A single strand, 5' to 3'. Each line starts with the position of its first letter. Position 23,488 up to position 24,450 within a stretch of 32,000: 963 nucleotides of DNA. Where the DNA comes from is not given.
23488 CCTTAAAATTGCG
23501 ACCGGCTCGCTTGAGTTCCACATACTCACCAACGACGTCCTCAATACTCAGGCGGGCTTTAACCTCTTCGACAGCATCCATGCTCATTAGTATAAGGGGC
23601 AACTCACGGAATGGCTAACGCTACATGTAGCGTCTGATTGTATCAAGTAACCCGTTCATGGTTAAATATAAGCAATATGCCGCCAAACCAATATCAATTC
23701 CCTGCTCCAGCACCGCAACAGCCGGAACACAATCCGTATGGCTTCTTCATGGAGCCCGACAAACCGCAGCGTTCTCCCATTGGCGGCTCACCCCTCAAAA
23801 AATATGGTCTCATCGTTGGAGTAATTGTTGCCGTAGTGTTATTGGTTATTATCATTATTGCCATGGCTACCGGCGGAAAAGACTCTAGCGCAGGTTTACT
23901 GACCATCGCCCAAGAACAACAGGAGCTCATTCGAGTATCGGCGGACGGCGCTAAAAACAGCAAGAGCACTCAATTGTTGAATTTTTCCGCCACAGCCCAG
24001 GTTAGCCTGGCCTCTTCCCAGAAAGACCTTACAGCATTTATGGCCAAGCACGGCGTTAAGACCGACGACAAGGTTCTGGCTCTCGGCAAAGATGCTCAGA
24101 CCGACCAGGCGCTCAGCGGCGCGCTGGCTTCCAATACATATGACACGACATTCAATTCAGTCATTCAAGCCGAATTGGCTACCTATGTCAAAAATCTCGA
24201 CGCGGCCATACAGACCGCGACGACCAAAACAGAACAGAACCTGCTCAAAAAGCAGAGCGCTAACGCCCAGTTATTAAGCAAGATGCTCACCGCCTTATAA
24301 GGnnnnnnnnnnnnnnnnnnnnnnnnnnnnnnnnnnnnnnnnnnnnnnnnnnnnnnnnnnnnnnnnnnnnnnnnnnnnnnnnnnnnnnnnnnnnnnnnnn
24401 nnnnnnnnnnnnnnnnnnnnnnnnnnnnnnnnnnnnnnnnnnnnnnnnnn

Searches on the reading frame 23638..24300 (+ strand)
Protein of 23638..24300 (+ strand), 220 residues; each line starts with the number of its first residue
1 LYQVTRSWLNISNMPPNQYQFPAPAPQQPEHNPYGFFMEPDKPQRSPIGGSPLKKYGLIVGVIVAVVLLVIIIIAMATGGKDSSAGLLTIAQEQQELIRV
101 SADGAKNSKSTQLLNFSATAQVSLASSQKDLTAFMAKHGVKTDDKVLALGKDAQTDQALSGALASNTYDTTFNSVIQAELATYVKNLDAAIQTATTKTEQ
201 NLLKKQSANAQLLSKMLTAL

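Call 3: search_protein_families(library=pfam, proteins=[window:23638-24300:+], max_evalue=0.1)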
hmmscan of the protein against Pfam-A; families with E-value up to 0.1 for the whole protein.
window:23638-24300:+ (220 aa): 1 family
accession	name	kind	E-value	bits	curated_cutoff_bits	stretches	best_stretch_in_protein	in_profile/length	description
PF13663.11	DUF4148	-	0.04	14.8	27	1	63-108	7-56/62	Domain of unknown function (DUF4148)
